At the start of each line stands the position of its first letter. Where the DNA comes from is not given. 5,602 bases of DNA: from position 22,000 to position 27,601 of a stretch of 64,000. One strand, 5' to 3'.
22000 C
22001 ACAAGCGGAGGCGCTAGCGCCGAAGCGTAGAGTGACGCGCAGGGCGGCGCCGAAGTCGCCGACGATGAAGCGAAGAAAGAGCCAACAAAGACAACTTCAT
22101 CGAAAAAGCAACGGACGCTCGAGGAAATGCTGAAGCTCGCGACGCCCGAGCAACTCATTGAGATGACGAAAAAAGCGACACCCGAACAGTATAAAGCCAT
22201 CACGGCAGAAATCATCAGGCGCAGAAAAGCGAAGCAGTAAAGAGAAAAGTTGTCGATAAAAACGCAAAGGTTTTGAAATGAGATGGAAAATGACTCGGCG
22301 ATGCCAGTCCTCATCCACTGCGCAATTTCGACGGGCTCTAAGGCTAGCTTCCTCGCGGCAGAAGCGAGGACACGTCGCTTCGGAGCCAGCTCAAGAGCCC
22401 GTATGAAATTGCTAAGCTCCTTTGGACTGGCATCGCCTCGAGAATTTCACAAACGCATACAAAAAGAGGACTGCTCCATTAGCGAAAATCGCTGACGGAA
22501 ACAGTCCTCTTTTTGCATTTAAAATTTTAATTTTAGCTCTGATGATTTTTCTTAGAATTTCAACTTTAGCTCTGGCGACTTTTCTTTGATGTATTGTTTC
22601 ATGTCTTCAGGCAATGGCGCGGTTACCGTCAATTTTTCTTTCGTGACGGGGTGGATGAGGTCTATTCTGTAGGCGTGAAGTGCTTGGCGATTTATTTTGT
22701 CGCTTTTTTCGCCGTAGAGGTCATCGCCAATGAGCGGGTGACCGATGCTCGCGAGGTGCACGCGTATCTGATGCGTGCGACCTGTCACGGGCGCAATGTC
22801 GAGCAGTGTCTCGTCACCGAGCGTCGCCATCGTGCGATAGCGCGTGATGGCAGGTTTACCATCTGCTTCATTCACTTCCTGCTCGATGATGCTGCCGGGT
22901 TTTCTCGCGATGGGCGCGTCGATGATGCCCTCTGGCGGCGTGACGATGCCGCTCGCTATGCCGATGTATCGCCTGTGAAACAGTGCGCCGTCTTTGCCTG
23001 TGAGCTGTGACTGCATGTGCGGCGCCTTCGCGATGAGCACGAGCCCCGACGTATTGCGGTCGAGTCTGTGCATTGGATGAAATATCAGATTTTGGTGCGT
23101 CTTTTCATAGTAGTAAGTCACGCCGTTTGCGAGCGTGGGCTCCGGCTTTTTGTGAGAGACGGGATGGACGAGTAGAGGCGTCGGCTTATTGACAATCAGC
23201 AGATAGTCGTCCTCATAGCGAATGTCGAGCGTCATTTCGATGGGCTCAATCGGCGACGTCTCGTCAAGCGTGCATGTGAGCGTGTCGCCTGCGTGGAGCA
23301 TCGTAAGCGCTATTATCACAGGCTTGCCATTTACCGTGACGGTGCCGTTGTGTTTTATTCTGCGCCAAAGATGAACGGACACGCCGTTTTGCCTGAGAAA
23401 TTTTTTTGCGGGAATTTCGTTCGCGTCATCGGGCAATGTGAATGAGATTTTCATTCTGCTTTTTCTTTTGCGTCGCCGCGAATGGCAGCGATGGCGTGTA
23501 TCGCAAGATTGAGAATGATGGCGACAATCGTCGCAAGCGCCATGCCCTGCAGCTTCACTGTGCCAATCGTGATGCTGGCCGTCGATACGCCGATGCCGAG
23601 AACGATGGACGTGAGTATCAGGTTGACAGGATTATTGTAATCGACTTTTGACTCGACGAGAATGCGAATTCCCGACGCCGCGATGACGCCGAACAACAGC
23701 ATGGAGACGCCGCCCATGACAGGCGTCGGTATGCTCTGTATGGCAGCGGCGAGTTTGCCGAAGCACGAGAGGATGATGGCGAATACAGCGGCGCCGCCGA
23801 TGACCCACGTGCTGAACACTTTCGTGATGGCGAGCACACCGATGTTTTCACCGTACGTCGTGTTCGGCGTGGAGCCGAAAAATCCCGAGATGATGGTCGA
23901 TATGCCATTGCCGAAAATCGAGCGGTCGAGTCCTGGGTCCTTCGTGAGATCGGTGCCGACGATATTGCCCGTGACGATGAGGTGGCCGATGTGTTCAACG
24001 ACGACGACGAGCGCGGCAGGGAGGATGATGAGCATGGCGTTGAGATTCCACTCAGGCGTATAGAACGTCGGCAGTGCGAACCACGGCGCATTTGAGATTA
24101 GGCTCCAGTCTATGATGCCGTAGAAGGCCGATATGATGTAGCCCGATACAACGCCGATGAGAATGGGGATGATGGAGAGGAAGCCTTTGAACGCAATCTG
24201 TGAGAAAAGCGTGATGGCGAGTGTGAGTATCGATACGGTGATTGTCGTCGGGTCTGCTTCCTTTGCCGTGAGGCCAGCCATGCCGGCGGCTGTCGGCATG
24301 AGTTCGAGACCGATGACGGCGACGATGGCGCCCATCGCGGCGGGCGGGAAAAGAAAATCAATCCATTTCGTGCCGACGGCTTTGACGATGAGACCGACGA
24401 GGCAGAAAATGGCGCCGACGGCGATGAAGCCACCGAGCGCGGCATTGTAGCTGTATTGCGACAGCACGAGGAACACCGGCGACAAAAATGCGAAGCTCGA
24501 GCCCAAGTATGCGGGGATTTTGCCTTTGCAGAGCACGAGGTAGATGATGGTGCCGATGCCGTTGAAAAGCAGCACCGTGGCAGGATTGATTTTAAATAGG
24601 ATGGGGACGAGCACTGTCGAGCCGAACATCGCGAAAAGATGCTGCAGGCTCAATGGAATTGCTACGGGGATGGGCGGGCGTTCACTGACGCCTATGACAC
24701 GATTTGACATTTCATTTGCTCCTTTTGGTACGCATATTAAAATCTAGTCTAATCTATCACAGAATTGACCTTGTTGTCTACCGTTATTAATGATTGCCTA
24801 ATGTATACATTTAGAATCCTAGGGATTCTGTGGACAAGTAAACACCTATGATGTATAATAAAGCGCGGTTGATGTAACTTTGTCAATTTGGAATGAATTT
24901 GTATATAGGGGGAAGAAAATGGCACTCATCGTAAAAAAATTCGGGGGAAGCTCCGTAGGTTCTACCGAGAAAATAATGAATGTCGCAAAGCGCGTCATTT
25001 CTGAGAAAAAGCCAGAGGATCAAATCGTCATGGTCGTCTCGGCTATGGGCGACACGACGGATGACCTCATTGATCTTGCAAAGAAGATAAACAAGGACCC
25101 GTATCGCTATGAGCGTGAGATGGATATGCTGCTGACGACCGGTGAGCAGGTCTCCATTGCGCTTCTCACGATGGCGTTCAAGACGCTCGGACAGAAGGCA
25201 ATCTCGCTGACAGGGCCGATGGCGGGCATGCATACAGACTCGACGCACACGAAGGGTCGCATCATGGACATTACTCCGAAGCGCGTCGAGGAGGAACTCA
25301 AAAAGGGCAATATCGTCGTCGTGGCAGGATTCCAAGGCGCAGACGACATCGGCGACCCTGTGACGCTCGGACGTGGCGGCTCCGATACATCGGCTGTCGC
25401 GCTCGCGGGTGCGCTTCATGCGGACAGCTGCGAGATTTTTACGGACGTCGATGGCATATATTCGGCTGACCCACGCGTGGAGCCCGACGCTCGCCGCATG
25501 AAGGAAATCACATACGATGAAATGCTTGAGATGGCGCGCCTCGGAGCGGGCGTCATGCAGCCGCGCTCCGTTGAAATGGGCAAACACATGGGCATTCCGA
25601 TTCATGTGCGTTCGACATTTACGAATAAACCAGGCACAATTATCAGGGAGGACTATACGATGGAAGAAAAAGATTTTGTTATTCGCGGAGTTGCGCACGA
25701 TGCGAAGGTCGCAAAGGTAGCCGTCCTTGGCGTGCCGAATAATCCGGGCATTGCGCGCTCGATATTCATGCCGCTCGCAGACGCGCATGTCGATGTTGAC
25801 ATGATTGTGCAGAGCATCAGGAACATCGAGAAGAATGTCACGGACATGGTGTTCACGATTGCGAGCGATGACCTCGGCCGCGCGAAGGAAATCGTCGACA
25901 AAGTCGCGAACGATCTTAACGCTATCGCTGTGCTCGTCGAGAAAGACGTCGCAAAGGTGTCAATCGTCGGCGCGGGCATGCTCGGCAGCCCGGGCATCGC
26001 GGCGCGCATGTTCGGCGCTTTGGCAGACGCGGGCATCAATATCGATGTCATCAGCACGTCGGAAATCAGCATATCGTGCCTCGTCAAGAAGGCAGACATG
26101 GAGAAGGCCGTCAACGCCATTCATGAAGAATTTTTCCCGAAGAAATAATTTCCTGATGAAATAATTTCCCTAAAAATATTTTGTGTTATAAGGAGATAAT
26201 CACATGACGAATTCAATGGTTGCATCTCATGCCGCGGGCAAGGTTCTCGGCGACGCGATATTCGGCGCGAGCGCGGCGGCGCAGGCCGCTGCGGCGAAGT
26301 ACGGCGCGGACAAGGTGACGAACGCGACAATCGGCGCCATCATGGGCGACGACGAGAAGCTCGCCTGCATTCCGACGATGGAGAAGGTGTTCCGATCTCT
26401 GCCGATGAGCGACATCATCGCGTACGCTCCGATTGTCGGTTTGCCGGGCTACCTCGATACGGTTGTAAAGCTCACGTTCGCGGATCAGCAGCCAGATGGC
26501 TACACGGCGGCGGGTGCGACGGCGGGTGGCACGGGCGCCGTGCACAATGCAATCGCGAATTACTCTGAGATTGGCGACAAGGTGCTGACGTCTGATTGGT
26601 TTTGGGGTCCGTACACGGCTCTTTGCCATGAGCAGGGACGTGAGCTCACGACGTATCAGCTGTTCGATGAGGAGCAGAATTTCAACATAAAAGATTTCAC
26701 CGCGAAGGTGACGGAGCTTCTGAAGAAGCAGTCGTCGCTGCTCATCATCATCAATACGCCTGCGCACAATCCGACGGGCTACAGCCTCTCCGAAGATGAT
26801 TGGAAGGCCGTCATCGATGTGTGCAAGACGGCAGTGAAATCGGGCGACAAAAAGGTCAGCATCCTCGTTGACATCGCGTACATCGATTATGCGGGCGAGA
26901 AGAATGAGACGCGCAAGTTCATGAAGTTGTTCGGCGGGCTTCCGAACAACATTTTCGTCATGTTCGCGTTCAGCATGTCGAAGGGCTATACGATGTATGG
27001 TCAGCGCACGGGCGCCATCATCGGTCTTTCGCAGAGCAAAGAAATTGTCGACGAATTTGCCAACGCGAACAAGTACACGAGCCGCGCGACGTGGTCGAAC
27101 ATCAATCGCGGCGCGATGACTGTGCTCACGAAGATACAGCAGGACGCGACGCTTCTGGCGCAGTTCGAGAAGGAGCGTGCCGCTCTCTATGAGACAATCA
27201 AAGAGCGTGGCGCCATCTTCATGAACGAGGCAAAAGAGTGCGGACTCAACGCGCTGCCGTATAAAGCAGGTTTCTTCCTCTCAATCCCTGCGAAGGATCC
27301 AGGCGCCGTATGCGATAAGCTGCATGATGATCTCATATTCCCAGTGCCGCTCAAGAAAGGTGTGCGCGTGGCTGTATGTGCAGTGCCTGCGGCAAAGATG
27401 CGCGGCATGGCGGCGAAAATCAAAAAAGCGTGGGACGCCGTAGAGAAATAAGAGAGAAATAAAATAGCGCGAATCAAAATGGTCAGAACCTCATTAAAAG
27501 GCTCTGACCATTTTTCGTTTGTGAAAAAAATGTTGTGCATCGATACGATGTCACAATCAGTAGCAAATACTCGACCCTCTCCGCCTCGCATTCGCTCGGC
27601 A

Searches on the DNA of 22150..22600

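Call 11: search_rna_families(source=window, start=22150, end=22600, threshold=evalue, max_evalue=10, show_alignments=3)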
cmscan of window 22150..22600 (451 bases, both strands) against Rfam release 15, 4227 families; matches with E-value up to 10: 12.
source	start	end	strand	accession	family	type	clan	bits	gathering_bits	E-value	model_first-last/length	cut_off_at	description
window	22443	22526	-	RF03743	MIR7696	Gene; miRNA;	-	27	83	0.0052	1-88/88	no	MIR7696 microRNA precursor family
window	22457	22596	-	RF01437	S_pombe_snR10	Gene; snRNA; snoRNA; HACA-box;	CL00031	19.6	50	2.6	1-167/167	no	small nucleolar RNA snR10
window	22450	22526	-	RF02319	TtnuHACA12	Gene; snRNA; snoRNA; HACA-box;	-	18.1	80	5.3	1-131/131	no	Tetrahymena snoRNA TtnuHACA12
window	22463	22564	-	RF02495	ohsC_RNA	Gene; antitoxin;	-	17.9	50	3.9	1-77/77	no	Oppression of Hydrophobic ORF by sRNA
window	22444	22527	-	RF04210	MIR8643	Gene; miRNA;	-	17.8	135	0.64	1-150/150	no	MIR8643 microRNA precursor family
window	22457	22518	-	RF01024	mir-944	Gene; miRNA;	-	17.1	100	3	1-88/88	no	mir-944 microRNA precursor family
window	22463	22535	-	RF02607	AbsR25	Gene; sRNA;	-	16.1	47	2.6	1-164/164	no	Acinetobacter sRNA 25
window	22534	22579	+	RF00151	SNORD58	Gene; snRNA; snoRNA; CD-box;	CL00064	13.8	42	6.3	1-65/65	no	Small nucleolar RNA SNORD58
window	22293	22318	-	RF01274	sR45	Gene; snRNA; snoRNA; CD-box;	-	12.3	40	7.7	1-55/55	no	Small nucleolar RNA sR45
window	22561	22589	-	RF01125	sR4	Gene; snRNA; snoRNA; CD-box;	-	11.8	50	4.2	26-56/56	no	Small nucleolar RNA sR4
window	22472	22500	-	RF01727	SAM-SAH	Cis-reg; riboswitch;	-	10.9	40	8.8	1-49/49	no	SAM/SAH riboswitch aptamer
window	22159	22176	+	RF01128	sR43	Gene; snRNA; snoRNA; CD-box;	-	9.4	45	8.6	1-56/56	no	Small nucleolar RNA sR42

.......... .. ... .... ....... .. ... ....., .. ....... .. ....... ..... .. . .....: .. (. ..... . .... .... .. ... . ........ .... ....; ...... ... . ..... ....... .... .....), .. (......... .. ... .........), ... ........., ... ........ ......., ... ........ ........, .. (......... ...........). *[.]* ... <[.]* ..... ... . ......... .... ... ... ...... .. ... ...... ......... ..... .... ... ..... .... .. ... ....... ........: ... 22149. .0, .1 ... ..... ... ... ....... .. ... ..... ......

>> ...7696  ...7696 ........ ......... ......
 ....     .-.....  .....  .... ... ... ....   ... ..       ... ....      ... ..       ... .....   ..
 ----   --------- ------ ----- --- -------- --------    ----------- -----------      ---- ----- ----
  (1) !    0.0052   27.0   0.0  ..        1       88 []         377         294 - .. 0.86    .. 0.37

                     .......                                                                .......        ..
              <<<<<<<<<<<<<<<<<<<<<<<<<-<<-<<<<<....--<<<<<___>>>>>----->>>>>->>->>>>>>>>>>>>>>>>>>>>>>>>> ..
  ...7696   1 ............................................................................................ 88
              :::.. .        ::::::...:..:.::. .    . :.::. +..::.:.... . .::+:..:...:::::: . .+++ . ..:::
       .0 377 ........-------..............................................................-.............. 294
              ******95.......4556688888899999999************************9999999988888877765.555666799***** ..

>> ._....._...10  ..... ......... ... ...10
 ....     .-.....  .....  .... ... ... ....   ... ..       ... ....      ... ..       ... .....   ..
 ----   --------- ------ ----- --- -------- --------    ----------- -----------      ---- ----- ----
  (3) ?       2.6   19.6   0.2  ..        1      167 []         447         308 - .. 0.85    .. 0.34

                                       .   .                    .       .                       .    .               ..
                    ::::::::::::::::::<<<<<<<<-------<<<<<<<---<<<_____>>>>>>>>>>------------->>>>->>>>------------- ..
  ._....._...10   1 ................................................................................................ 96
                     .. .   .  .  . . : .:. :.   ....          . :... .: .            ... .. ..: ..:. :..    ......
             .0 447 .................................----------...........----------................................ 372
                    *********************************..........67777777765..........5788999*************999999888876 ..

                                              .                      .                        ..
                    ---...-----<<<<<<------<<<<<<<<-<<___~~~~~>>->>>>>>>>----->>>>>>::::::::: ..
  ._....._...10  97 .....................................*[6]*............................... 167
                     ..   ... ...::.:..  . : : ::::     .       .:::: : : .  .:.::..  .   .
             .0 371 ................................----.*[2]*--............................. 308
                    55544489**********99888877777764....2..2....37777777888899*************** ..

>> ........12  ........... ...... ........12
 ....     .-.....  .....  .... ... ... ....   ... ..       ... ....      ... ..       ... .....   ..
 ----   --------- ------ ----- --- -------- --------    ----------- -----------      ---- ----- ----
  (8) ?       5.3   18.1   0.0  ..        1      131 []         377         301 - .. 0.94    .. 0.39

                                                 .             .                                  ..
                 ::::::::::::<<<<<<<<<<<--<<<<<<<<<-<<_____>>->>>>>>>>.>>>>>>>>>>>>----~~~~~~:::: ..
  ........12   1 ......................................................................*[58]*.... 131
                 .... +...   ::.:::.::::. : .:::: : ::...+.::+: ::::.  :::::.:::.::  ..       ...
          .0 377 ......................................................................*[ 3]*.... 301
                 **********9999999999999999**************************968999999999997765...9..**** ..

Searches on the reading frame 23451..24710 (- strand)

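Call 12: search_protein_families(library=pfam, proteins=[window:23451-24710:-])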
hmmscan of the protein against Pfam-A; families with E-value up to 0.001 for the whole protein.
window:23451-24710:- (419 aa): 1 family
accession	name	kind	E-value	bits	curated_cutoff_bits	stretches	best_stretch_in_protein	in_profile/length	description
PF00860.26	Xan_ur_permease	-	4.8e-97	325.6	27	1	18-378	4-386/389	Permease family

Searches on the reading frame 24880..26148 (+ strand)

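Call 58: search_protein_families(library=pfam, proteins=[window:24880-26148:+], max_evalue=0.00001)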
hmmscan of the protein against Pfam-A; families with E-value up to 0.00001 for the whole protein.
window:24880-26148:+ (422 aa): 4 families
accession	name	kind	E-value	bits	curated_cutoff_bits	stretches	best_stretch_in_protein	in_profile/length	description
PF00696.33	AA_kinase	-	3e-50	171.6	24.9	1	16-245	2-234/234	Amino acid kinase family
PF22468.2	ACT_9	-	1.1e-36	124.8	27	2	360-418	1-61/61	ACT domain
PF13840.12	ACT_7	-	3e-26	91.5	27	1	353-416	2-65/65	ACT domain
PF01842.31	ACT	-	1e-13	51.2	27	1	282-343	4-65/66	ACT domain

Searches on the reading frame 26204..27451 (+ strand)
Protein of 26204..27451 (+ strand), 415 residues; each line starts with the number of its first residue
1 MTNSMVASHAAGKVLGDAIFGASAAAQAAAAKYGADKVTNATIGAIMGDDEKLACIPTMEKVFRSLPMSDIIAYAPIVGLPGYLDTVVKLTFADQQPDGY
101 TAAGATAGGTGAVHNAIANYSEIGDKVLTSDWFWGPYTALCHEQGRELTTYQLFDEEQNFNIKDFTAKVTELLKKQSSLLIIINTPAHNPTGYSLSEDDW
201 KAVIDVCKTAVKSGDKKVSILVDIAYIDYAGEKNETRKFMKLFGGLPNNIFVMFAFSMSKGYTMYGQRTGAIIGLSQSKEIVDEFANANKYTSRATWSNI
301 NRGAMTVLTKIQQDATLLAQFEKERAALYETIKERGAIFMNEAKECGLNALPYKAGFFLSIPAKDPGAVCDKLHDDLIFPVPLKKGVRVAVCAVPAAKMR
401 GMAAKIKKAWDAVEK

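Call 58: search_protein_families(library=pfam, proteins=[window:26204-27451:+], max_evalue=0.00001)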
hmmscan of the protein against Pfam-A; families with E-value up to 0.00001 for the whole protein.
window:26204-27451:+ (415 aa): 1 family
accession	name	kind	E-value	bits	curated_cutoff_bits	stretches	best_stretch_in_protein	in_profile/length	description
PF00155.27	Aminotran_1_2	-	2.1e-25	90.2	19.7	1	39-405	4-360/361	Aminotransferase class I and II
